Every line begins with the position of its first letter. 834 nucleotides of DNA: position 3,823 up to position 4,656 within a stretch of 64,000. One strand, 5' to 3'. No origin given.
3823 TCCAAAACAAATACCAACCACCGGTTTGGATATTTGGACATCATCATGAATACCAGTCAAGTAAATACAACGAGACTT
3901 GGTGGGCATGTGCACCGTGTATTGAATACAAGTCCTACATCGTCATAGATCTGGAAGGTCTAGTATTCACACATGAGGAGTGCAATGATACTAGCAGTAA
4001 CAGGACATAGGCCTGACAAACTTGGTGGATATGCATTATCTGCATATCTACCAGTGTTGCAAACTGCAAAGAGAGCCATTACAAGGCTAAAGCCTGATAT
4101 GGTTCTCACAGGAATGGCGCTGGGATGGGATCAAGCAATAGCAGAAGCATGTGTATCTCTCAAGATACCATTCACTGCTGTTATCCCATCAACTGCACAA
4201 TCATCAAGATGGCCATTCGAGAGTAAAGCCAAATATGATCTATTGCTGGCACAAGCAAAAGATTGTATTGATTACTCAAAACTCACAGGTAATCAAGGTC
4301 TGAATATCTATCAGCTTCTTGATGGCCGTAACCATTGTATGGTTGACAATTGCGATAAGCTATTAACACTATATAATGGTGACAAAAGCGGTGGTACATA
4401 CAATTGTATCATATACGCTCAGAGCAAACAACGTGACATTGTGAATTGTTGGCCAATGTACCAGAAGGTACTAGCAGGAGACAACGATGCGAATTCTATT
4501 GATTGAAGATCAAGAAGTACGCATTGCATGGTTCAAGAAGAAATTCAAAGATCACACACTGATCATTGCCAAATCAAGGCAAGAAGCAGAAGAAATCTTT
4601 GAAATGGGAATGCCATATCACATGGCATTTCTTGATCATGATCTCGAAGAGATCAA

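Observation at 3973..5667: Cluster of signalling / ADP-ribose-related small proteins: YpsA-SLOG, receiver-like domain, macro domain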

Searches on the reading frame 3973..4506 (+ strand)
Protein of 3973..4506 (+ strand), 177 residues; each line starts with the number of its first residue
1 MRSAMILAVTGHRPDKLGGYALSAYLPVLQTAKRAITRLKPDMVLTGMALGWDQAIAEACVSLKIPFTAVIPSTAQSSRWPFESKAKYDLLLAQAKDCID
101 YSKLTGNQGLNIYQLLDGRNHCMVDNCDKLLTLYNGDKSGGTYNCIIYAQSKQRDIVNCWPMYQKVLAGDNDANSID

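Call 3: search_protein_families(library=pfam, proteins=[window:3973-4506:+], max_evalue=1)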
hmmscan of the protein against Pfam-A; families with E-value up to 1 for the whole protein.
window:3973-4506:+ (177 aa): 2 families
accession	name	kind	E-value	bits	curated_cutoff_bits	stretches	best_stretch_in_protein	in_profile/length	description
PF06908.16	YpsA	-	1.6e-08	35.1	27.7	1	7-152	1-152/168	YspA SLOG family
PF02481.21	DNA_processg_A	-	0.0015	18.2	29.6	1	43-158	76-186/212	DNA recombination-mediator protein A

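Call 4: search_protein_families(library=phrogs, proteins=[window:3973-4506:+], max_evalue=0.01)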
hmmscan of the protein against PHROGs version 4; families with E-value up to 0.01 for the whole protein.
window:3973-4506:+ (177 aa): 1 family
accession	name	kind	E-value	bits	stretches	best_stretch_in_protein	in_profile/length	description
phrog_289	-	other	6.7e-09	36.1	1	3-158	21-137/500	GTP-binding domain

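Call 20: find_related_loci(query=window:3973-4506:+, collection=viral_contigs, flank=6000)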
Query window:3973-4506:+ (177 aa) in viral_contigs; peptide patterns used: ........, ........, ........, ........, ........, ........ (x = any residue, [..] = any of these).
66 stretches matched a pattern; 62 encode a relative of the query (tblastn E <= 1e-3); 62 distinct loci.
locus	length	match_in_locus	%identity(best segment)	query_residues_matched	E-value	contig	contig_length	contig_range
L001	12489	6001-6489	43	5-166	6e-42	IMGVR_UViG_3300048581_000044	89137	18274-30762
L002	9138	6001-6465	46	5-166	6e-42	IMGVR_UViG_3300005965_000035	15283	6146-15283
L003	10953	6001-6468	49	3-164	6e-41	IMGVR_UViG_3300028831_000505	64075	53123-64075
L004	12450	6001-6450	46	6-160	7e-40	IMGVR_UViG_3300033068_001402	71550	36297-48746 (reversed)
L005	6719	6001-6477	42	3-167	6e-40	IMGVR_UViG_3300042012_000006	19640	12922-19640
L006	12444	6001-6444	46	2-152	5e-39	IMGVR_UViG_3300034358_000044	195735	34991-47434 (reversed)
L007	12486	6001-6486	43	3-164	1e-38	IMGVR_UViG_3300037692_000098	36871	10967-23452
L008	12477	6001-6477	42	3-167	3e-38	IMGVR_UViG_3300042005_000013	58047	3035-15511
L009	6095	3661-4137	42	3-167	4e-38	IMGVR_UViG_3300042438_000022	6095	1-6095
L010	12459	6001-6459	44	4-161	9e-38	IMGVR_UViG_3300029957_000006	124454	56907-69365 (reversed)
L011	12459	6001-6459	44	4-161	9e-38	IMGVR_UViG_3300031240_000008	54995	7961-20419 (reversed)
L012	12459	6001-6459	44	4-161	9e-38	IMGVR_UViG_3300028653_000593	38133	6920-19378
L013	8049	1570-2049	43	5-164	4e-37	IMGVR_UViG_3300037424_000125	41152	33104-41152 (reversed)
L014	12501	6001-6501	41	4-175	5e-37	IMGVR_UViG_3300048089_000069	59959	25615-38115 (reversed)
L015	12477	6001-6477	42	6-160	5e-37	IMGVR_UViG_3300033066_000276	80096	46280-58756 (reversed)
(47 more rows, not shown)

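Call 53: search_solved_structures(query=window:3985-4506:+, max_evalue=1, show_alignments=3)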
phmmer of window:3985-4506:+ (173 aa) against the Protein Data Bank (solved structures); distinct sequences matched with E-value up to 1: 3.
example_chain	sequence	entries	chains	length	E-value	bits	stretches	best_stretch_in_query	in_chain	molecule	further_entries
2nx2_A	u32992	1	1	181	2.9e-05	27.1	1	2-159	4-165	Hypothetical protein ypsA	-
8zva_A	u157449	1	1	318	0.64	12.9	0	40-136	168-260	DNA processing protein DprA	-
9vzo_A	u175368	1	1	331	0.69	12.8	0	40-136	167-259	DprA-like antitoxin protein ShosA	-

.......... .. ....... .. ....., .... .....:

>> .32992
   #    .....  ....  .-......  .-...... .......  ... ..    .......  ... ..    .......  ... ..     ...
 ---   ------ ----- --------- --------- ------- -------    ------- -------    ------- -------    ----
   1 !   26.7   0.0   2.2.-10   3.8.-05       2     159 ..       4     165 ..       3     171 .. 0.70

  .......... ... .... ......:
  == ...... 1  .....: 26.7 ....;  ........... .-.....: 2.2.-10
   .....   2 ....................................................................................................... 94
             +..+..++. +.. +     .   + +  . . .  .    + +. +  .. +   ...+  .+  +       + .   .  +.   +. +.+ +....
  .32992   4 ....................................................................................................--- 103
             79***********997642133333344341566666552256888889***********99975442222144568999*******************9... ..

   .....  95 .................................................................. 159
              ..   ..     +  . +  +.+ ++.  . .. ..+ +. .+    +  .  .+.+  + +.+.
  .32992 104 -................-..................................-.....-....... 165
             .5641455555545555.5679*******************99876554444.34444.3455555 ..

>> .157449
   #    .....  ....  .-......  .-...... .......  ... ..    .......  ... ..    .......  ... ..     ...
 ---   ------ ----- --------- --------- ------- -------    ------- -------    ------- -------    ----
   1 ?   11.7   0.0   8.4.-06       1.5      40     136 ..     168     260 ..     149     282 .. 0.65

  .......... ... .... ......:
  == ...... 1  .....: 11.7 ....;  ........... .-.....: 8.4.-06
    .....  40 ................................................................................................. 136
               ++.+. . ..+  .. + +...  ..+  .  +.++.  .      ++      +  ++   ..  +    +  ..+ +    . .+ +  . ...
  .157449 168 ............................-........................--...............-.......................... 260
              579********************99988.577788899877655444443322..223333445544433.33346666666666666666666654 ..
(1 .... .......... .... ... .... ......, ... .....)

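Call 57: search_protein_families(library=ncbifam, proteins=[window:3985-4506:+], max_evalue=0.01)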
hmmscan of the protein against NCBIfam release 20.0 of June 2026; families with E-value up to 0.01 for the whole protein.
window:3985-4506:+ (173 aa): 1 family
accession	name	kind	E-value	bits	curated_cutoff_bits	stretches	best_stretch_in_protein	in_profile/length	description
NF010181.0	PRK13660.1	equivalog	6e-05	23.1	165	1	4-146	5-153/182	hypothetical protein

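Call 63: find_homologous_proteins(query=window:3985-4506:+, max_evalue=0.00001)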
Query window:3985-4506:+ (173 aa): 1104 proteins with E <= 0.00001 among 1155 candidates; the best 120 are listed.
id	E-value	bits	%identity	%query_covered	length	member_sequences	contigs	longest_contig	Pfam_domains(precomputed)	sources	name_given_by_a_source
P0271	2.0e-113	394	100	100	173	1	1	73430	PF06908.17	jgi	-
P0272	1.3e-43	167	55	92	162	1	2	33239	PF06908.17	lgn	-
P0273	1.3e-40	157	49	91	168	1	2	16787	PF02481.22,PF06908.17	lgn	-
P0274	1.8e-40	156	52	90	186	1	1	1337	PF06908.17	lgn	-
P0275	2.9e-39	152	48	93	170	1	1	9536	PF02481.22,PF06908.17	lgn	-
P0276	6.0e-39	151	49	90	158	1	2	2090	PF06908.17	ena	-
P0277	6.1e-39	151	45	93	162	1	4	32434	PF06908.17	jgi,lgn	jgi:uncharacterized phage-like protein YoqJ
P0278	7.0e-39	151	50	91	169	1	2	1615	PF02481.22,PF06908.17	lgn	-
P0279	1.3e-38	150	45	93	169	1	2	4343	PF02481.22,PF06908.17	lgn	-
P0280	1.9e-38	150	50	92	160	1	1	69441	PF06908.17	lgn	-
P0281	2.9e-38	149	45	93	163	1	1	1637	PF02481.22,PF06908.17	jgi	jgi:uncharacterized phage-like protein YoqJ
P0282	1.1e-37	147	48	92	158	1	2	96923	PF02481.22,PF06908.17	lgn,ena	-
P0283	1.2e-37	147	47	92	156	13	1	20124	PF02481.22,PF06908.17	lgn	-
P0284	3.0e-37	146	47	91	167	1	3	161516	PF06908.17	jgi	jgi:uncharacterized phage-like protein YoqJ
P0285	4.1e-37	145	50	93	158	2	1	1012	PF06908.17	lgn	-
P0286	4.9e-37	145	46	97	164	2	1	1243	PF02481.22,PF06908.17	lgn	-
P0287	7.2e-37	145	47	91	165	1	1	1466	PF02481.22,PF06908.17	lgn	-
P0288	7.4e-37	145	47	94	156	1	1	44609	PF02481.22,PF06908.17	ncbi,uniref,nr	ncbi:GTP-binding domain [Pectobacterium phage PP99]|uniref:Putative ssDNA binding protein n=1 Tax=Pe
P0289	1.1e-36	144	45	94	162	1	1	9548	PF06908.17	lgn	-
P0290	1.2e-36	144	49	93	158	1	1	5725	PF02481.22,PF06908.17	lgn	-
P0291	1.2e-36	144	46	94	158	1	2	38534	PF02481.22,PF06908.17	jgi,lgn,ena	-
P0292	2.0e-36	143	47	90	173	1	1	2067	PF02481.22,PF06908.17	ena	-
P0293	2.2e-36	143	47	93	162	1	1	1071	PF02481.22,PF06908.17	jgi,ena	jgi:uncharacterized phage-like protein YoqJ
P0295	3.4e-36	142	47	94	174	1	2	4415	PF06908.17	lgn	-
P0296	3.7e-36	142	46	93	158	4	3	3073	PF06908.17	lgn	-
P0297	5.2e-36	142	44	96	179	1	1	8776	PF02481.22,PF06908.17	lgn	-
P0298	7.1e-36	141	46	94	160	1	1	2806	PF02481.22,PF06908.17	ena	-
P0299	7.6e-36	141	48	92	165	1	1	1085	PF02481.22,PF06908.17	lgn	-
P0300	9.0e-36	141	49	92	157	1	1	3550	PF02481.22,PF06908.17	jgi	jgi:uncharacterized phage-like protein YoqJ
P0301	1.1e-35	141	46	94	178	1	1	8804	PF02481.22,PF06908.17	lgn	-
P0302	1.5e-35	140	47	90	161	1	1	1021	PF06908.17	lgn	-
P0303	1.5e-35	140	46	92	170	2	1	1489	PF02481.22,PF06908.17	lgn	-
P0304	1.6e-35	140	49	91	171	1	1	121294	PF06908.17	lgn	-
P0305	1.7e-35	140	48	92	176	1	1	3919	PF02481.22,PF06908.17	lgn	-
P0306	2.1e-35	140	46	92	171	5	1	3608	PF02481.22,PF06908.17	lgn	-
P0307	2.2e-35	140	46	89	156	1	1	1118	PF02481.22,PF06908.17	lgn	-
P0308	2.4e-35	140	48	92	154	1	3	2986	PF06908.17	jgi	jgi:uncharacterized phage-like protein YoqJ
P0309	2.8e-35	140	44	92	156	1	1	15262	PF02481.22,PF06908.17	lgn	-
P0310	2.9e-35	139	48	92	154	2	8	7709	PF02481.22,PF06908.17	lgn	-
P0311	3.4e-35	139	48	92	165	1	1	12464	PF02481.22,PF06908.17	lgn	-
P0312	3.8e-35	139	47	92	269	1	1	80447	PF02481.22,PF06908.17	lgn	-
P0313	3.9e-35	139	49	89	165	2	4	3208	PF02481.22,PF06908.17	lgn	-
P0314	4.5e-35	139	47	92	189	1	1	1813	PF06908.17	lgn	-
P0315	5.6e-35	139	43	93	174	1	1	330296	PF02481.22,PF06908.17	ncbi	-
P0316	5.6e-35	139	43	92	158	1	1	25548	PF06908.17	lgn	-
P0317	5.6e-35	139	47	92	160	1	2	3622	PF02481.22,PF06908.17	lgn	-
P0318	7.2e-35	138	46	92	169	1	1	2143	PF02481.22,PF06908.17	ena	-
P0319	7.6e-35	138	48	90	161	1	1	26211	PF02481.22,PF06908.17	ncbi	-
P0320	8.6e-35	138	47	92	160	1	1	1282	PF06908.17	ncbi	-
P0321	1.0e-34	138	44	87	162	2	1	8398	PF02481.22,PF06908.17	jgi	jgi:uncharacterized phage-like protein YoqJ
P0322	1.1e-34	138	42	91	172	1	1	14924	PF02481.22,PF06908.17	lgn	-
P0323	1.2e-34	138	46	90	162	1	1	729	PF02481.22,PF06908.17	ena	-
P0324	1.2e-34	137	42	99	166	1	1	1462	PF02481.22,PF06908.17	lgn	-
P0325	1.3e-34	137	44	92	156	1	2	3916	PF02481.22,PF06908.17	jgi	jgi:uncharacterized phage-like protein YoqJ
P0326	1.4e-34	137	42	95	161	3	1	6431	PF06908.17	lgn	-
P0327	1.4e-34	137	49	92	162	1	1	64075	PF06908.17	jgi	-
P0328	1.7e-34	137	48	92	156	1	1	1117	PF06908.17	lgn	-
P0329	1.7e-34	137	47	90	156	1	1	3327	PF02481.22,PF06908.17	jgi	jgi:uncharacterized phage-like protein YoqJ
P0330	1.8e-34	137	45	91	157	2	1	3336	PF06908.17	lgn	-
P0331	1.9e-34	137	45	93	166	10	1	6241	PF02481.22,PF06908.17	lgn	-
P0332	1.9e-34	137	44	94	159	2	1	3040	PF02481.22,PF06908.17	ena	-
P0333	2.0e-34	137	44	93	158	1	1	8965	PF02481.22,PF06908.17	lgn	-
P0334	2.5e-34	136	42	90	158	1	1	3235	PF02481.22,PF06908.17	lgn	-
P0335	2.5e-34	136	44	93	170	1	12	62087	PF02481.22,PF06908.17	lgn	-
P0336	2.5e-34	136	46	90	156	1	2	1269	PF06908.17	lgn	-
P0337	3.2e-34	136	46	91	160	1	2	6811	PF06908.17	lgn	-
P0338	3.5e-34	136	43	95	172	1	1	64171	PF02481.22,PF06908.17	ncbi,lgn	-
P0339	3.6e-34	136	44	94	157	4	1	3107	PF02481.22,PF06908.17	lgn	-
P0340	3.7e-34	136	45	90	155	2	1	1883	PF06908.17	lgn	-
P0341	4.0e-34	136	46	91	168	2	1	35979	PF02481.22,PF06908.17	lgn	-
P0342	4.1e-34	136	43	92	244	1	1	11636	PF02481.22,PF06908.17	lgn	-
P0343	4.2e-34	136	47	88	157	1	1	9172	PF02481.22,PF06908.17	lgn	-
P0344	4.3e-34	136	46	94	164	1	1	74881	PF06908.17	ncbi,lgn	-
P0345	5.1e-34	135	45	92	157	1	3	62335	PF06908.17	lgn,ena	-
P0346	5.3e-34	135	42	94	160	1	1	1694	PF02481.22,PF06908.17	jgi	jgi:uncharacterized phage-like protein YoqJ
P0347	5.3e-34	135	45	93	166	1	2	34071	PF02481.22,PF06908.17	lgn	-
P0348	5.3e-34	135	44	90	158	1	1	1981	PF02481.22,PF06908.17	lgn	-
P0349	5.6e-34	135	43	95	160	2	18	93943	PF06908.17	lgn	-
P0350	5.6e-34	135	45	90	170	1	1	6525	PF02481.22,PF06908.17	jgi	jgi:uncharacterized phage-like protein YoqJ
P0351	5.7e-34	135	42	90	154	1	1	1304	PF02481.22,PF06908.17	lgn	-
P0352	6.6e-34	135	46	90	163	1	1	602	PF02481.22,PF06908.17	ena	-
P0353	7.3e-34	135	48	90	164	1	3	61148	PF06908.17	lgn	-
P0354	7.4e-34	135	43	94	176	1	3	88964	PF02481.22,PF06908.17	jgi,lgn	jgi:uncharacterized phage-like protein YoqJ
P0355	7.6e-34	135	45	92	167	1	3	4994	PF06908.17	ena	-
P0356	8.8e-34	135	44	90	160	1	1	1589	PF06908.17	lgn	-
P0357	9.7e-34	135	44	93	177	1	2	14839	PF02481.22,PF06908.17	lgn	-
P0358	9.9e-34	134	43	95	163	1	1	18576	PF06908.17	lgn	-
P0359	1.1e-33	134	44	94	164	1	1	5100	PF06908.17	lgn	-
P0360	1.1e-33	134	44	91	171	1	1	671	PF02481.22,PF06908.17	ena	-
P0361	1.1e-33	134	42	90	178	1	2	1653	PF06908.17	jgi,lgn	jgi:uncharacterized phage-like protein YoqJ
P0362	1.1e-33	134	44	94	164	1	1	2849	PF06908.17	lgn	-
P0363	1.2e-33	134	48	92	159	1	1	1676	PF06908.17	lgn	-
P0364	1.3e-33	134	49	90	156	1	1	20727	PF06908.17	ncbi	-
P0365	1.3e-33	134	44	92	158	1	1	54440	PF06908.17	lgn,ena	-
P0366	1.3e-33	134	45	92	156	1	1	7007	PF06908.17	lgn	-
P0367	1.4e-33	134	47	89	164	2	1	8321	PF02481.22,PF06908.17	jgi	jgi:uncharacterized phage-like protein YoqJ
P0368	1.4e-33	134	46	95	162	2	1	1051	PF02481.22,PF06908.17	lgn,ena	-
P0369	1.4e-33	134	45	91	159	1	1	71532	PF06908.17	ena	-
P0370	1.4e-33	134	46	90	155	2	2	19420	PF02481.22,PF06908.17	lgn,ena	-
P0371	1.5e-33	134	45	93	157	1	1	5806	PF02481.22,PF06908.17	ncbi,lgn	-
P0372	1.5e-33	134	43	94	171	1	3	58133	PF06908.17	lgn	-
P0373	1.6e-33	134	43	92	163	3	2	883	PF02481.22,PF06908.17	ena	-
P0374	1.6e-33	134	46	92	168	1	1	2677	PF06908.17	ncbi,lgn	-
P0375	1.7e-33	134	42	90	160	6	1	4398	PF02481.22,PF06908.17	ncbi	-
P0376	1.8e-33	134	44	92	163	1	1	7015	PF06908.17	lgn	-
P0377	1.9e-33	134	44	89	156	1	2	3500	PF02481.22,PF06908.17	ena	-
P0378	1.9e-33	134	43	92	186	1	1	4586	PF02481.22,PF06908.17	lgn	-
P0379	2.0e-33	134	40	96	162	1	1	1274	PF02481.22,PF06908.17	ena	-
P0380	2.1e-33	133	44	90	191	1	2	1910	PF06908.17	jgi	jgi:uncharacterized phage-like protein YoqJ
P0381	2.3e-33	133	43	94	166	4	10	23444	PF02481.22,PF06908.17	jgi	jgi:uncharacterized phage-like protein YoqJ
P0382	2.3e-33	133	44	93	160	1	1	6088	PF02481.22,PF06908.17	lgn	-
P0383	2.4e-33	133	47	93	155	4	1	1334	PF02481.22,PF06908.17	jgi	jgi:uncharacterized phage-like protein YoqJ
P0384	2.4e-33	133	45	92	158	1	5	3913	PF06908.17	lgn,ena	-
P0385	2.5e-33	133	44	92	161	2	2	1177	PF02481.22,PF06908.17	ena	-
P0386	2.6e-33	133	44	92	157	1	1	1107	PF06908.17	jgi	jgi:uncharacterized phage-like protein YoqJ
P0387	2.6e-33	133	42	94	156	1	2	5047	PF02481.22,PF06908.17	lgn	-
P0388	3.1e-33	133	43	94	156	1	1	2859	PF02481.22,PF06908.17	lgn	-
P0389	3.2e-33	133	44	92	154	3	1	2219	PF06908.17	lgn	-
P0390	3.2e-33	133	45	92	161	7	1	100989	PF02481.22,PF06908.17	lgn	-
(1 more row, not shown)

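Call 67: find_encoding_contigs(protein=P0272, flank=6000, max_places=1)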
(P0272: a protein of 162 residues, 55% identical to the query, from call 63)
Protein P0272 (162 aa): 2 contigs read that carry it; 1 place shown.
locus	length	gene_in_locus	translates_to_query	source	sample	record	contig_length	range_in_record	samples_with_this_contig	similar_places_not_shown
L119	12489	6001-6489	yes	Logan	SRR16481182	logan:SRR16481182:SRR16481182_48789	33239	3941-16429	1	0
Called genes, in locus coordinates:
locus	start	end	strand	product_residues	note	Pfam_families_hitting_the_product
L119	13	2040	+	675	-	-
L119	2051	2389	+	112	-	PF00436:SSB (weak)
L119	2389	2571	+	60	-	-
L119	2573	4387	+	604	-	PF02511:Thy1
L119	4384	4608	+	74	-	-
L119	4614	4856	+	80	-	-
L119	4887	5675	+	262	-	PF14243:R2K_3, PF18299:R2K_2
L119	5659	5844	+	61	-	-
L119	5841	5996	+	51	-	-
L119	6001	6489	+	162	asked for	PF06908:YpsA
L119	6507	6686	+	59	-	-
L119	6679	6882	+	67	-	-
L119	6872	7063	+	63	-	-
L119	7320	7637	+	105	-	-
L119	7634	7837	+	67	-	-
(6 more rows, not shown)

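Call 81: search_solved_structures(query=A5, max_evalue=0.01)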
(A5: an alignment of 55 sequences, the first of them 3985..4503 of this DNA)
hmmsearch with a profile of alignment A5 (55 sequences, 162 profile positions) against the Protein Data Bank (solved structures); distinct sequences matched with E-value up to 0.01: 3.
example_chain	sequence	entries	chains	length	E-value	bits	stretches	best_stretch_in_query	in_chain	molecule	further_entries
2nx2_A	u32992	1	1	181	7e-14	55.1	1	2-143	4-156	Hypothetical protein ypsA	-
8zva_A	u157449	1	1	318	1.5e-05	27.9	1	39-147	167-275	DNA processing protein DprA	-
9vzo_A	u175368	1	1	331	1.7e-05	27.8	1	39-147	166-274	DprA-like antitoxin protein ShosA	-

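Call 108: predict_structure(alignment_id=A5)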
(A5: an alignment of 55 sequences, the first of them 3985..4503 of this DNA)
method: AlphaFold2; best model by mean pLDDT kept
length: 173 residues; sequences in the alignment: 55
mean_pLDDT: 94.9   pTM: 0.90
mean pLDDT of the five models: 94.9, 94.3, 93.2, 92.0, 91.8
residues with pLDDT >= 90: 157; 70-90: 11; 50-70: 4; < 50: 1
segments of 3 or more residues with pLDDT < 50: none
pLDDT, mean of each block of 10 residues (from residue 1): 96 91 97 98 97 98 98 93 97 97 91 98 98 96 98 97 84 53
secondary structure, 60 per line:
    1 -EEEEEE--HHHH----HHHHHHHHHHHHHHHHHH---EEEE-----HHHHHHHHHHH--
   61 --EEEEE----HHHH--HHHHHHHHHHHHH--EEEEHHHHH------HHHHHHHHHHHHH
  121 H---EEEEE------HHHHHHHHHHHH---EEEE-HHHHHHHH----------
elements in order: E2-7 H10-13 H18-35 E39-42 H48-58 E63-67 H72-75 H78-90 E93-96 H97-101 H108-121 E125-129 H136-147 E151-154 H156-163

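Call 110: fold_search(model_id=the predicted structure, library=pdb)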
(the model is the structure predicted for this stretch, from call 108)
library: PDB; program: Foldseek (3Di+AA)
matches with E <= 10: 1570; with E <= 0.001: 18
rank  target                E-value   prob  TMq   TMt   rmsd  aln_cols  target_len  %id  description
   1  2nx2                  4.7e-10  1.00  0.82  0.79   2.5       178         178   22  Crystal structure of protein ypsA from Bacillus subtilis, Pfam DUF1273 (released 2006-12-19)
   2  8zva                  1.6e-05  1.00  0.61  0.36   4.0       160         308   21  structure of ShosA from E.coli APEC O1 (released 2025-04-09)
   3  3uqz_C                3.4e-05  1.00  0.60  0.39   4.8       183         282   16  X-ray structure of DNA processing protein A (DprA) from Streptococcus pneumoniae (released 2012-08-29)
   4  5mll_A                3.6e-05  1.00  0.58  0.47   6.3       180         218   14  Structure of HpDprA at 1.9 Angstroms resolution (released 2017-12-20)
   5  4ljr_A                4.3e-05  1.00  0.58  0.48   6.2       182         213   14  Structural insights into the unique single-stranded DNA binding mode of DNA processing protein A from Helicobacter pyl (released 2014-01-01)
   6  3uqz_A                6.5e-05  1.00  0.61  0.39   6.0       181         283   16  X-ray structure of DNA processing protein A (DprA) from Streptococcus pneumoniae (released 2012-08-29)
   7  4ljl_A                7.4e-05  1.00  0.58  0.47   6.1       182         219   14  Structural insights into the unique single-stranded DNA binding mode of DNA processing protein A from Helicobacter pyl (released 2014-01-01)
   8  4ljk_G                1.1e-04  1.00  0.58  0.48   6.2       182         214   14  Structural insights into the unique single-stranded DNA binding mode of DNA processing protein A from Helicobacter pyl (released 2014-01-01)
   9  5mll_B                1.3e-04  1.00  0.58  0.47   6.5       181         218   13  Structure of HpDprA at 1.9 Angstroms resolution (released 2017-12-20)
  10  4ljk_B                1.4e-04  1.00  0.56  0.46   6.8       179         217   14  Structural insights into the unique single-stranded DNA binding mode of DNA processing protein A from Helicobacter pyl (released 2014-01-01)
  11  6y01_AAA              1.6e-04  1.00  0.55  0.57   6.5       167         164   15  The structure of the molybdenum cofactor binding protein from the phototrophic bacterium Rippkaea orientalis (released 2020-09-16)
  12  2iz7_B                1.8e-04  1.00  0.51  0.55   8.4       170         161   14  structure of Moco Carrier Protein from Chlamydomonas reinhardtii (released 2006-07-27)
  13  3uqz_B                2.1e-04  1.00  0.59  0.39   5.7       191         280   17  X-ray structure of DNA processing protein A (DprA) from Streptococcus pneumoniae (released 2012-08-29)
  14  4ljk_D                2.6e-04  1.00  0.57  0.47   6.6       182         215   13  Structural insights into the unique single-stranded DNA binding mode of DNA processing protein A from Helicobacter pyl (released 2014-01-01)
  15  6y01_BBB              3.0e-04  1.00  0.54  0.56   6.5       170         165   16  The structure of the molybdenum cofactor binding protein from the phototrophic bacterium Rippkaea orientalis (released 2020-09-16)
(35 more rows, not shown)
